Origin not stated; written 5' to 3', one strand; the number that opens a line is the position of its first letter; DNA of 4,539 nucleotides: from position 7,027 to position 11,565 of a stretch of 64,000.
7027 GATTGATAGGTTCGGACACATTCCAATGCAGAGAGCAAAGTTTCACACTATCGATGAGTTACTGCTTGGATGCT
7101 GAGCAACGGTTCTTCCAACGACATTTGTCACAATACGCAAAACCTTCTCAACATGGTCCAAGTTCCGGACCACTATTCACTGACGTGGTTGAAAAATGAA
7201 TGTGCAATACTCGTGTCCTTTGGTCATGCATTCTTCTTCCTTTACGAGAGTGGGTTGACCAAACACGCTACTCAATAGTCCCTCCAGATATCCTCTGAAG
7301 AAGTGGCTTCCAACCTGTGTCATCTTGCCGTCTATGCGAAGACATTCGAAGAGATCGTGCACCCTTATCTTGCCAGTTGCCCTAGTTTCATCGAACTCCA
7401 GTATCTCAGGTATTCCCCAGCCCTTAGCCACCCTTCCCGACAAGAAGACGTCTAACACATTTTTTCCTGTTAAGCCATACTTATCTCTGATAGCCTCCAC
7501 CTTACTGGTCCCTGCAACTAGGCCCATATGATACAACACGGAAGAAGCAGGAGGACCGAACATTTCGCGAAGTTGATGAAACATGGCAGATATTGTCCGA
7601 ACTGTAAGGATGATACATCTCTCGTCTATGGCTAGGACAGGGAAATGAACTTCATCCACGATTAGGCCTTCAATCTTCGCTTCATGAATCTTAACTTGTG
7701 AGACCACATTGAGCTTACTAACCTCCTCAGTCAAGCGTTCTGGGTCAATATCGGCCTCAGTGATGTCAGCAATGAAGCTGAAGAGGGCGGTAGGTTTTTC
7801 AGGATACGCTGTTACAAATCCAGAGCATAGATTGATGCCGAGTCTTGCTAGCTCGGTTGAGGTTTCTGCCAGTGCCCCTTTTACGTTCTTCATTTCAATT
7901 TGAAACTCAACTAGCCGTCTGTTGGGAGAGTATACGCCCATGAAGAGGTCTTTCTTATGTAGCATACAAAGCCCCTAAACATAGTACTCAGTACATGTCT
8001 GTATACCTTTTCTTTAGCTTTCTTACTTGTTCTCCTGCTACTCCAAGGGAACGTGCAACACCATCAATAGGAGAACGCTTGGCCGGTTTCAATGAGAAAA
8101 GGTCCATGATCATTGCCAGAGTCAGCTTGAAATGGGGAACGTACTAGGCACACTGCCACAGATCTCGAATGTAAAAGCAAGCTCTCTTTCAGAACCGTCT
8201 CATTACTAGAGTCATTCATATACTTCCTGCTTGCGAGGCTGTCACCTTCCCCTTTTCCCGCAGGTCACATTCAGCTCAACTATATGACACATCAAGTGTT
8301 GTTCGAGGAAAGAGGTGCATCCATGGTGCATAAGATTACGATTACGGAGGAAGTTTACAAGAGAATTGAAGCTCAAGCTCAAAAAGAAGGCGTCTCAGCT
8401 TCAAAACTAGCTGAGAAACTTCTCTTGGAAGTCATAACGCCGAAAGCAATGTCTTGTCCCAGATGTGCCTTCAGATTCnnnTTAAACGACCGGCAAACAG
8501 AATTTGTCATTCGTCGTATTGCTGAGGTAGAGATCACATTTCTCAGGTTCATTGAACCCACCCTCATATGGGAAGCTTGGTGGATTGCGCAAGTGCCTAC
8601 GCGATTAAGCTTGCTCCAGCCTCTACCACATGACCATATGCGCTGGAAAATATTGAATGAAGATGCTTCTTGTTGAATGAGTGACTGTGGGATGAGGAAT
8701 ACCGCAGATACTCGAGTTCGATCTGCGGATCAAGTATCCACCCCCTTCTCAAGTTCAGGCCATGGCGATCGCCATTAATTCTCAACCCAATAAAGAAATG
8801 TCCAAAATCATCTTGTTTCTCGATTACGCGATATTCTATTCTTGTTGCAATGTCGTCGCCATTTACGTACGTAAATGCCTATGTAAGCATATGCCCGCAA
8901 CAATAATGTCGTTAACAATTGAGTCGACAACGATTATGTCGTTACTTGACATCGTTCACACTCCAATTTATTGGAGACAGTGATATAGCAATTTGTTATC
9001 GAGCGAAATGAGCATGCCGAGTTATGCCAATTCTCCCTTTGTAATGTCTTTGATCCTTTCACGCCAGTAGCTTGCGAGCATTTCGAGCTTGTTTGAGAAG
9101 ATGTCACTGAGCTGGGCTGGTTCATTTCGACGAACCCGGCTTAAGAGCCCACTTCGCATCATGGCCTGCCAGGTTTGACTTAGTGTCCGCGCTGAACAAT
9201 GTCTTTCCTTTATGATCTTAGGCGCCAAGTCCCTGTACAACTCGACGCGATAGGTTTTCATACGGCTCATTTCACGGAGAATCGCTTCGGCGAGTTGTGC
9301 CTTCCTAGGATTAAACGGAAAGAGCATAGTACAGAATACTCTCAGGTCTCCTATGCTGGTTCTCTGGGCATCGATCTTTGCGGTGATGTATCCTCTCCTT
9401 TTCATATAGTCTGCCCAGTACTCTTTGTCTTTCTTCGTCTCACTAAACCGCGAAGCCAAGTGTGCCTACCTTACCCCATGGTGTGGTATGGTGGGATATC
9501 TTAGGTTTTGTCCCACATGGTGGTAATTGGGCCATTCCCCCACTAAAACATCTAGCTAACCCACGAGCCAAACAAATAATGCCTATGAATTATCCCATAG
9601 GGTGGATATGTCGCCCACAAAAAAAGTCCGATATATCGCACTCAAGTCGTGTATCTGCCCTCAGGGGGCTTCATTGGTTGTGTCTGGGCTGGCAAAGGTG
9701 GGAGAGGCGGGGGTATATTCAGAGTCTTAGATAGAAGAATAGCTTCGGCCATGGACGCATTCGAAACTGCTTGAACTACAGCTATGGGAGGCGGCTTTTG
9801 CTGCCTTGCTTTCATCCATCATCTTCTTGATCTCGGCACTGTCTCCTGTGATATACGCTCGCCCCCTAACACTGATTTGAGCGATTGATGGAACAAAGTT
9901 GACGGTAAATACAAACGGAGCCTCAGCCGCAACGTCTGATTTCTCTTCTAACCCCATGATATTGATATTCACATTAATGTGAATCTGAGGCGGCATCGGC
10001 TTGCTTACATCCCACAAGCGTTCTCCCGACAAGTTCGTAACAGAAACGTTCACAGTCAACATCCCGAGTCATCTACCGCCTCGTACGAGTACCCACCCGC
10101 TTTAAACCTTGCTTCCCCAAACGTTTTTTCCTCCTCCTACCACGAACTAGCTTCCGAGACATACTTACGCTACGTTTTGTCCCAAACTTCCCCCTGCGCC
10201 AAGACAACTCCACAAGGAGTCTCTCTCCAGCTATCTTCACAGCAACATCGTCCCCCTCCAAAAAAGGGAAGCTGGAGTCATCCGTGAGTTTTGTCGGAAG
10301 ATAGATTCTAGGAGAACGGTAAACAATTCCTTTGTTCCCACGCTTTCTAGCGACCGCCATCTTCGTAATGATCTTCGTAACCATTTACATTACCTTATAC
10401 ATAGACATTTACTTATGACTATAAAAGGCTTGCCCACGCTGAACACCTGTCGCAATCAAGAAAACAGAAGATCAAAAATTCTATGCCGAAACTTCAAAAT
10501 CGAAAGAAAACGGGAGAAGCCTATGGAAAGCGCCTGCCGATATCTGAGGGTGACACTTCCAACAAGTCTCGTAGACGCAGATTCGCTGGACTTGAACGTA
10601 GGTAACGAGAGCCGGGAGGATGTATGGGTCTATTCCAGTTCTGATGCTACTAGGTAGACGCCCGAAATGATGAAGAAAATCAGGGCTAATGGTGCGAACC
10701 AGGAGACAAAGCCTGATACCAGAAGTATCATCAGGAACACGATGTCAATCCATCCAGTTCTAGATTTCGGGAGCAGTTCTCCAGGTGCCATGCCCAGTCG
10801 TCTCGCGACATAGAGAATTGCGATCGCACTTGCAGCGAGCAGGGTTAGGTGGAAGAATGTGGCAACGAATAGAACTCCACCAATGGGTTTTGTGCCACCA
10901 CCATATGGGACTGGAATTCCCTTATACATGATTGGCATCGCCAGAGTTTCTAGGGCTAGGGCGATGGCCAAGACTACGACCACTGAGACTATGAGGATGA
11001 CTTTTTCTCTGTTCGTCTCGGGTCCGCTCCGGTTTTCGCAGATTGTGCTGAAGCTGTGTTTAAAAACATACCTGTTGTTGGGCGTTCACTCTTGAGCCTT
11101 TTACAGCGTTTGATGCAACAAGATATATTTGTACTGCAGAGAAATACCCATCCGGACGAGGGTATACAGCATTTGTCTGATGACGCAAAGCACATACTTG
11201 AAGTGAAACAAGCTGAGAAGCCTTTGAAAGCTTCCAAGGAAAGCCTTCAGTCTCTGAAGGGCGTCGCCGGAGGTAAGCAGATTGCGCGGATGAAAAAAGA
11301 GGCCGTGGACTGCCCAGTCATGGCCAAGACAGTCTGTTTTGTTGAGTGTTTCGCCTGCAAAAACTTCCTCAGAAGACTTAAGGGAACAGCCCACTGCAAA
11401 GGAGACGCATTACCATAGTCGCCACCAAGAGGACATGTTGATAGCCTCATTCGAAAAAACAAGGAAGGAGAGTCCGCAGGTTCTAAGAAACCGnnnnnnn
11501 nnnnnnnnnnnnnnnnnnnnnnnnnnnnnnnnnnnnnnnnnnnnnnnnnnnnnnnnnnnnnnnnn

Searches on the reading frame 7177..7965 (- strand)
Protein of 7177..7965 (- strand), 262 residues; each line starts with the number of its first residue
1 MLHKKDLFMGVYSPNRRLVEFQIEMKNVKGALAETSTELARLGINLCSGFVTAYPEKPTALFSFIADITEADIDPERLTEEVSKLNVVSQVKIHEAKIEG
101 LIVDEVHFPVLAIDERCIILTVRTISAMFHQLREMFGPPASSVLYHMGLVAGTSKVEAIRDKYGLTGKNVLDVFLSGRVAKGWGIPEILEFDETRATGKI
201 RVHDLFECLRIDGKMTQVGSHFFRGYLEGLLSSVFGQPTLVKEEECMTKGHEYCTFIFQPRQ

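Call 11: search_protein_families(library=pfam, proteins=[window:7177-7965:-], max_evalue=0.01)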
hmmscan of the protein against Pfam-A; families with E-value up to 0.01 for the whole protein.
window:7177-7965:- (262 aa): 2 families
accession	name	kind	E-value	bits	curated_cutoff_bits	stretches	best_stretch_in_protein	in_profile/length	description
PF02830.23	V4R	-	8.1e-10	39.1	31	1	201-259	4-61/62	V4R domain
PF01842.31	ACT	-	0.0022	18.2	27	1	22-46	4-28/66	ACT domain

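Call 12: find_encoding_contigs(protein=window:7177-7965:-, flank=10000)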
Protein window:7177-7965:- (262 aa): no gene with exactly this product is on record in the collection.

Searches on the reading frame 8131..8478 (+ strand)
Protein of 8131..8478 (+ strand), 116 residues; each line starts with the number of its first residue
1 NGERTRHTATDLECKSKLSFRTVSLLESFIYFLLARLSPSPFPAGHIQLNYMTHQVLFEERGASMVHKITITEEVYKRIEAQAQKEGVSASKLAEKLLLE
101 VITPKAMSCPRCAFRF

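Call 46: search_protein_families(library=pfam, proteins=[window:8131-8478:+], max_evalue=0.05)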
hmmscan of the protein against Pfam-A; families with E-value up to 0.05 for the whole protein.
seq(116 aa): 1 family
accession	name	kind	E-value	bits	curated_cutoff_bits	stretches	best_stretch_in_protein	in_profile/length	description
PF07878.17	RHH_5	-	2.4e-05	24.4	26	1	69-98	6-35/43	CopG-like RHH_1 or ribbon-helix-helix domain, RHH_5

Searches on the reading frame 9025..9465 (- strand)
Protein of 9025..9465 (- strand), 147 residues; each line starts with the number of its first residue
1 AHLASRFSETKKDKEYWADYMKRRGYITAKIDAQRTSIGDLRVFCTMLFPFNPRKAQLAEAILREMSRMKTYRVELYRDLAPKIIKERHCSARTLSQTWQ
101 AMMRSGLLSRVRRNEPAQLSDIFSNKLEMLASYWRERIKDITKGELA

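Call 46: search_protein_families(library=pfam, proteins=[window:9025-9465:-], max_evalue=0.05)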
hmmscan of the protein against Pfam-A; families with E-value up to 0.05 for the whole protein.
seq(147 aa): 3 families
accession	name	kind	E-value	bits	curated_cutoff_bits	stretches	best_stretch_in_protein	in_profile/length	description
PF04764.17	DUF613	-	0.0049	17.4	25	1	7-81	3-76/120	Protein of unknown function (DUF613)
PF19998.4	fvmX1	-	0.022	14.3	27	1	92-142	151-201/269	FtsH ternary system domain X1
PF18602.6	Rap1a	-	0.04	14.9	27.7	0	10-69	12-68/90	Rap1a immunity proteins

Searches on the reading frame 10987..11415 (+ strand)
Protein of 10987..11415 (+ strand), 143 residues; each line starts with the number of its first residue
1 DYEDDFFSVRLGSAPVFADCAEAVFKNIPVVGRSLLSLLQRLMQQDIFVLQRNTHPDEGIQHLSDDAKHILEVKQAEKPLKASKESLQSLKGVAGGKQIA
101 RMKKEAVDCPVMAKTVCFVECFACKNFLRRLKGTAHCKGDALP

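Call 46: search_protein_families(library=pfam, proteins=[window:10987-11415:+], max_evalue=0.05)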
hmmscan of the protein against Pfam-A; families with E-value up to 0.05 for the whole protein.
seq(143 aa): 1 family
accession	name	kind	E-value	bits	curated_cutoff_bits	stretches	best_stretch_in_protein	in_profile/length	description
PF11961.13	DUF3475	-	0.026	15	29.7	0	35-78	13-57/57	Domain of unknown function (DUF3475)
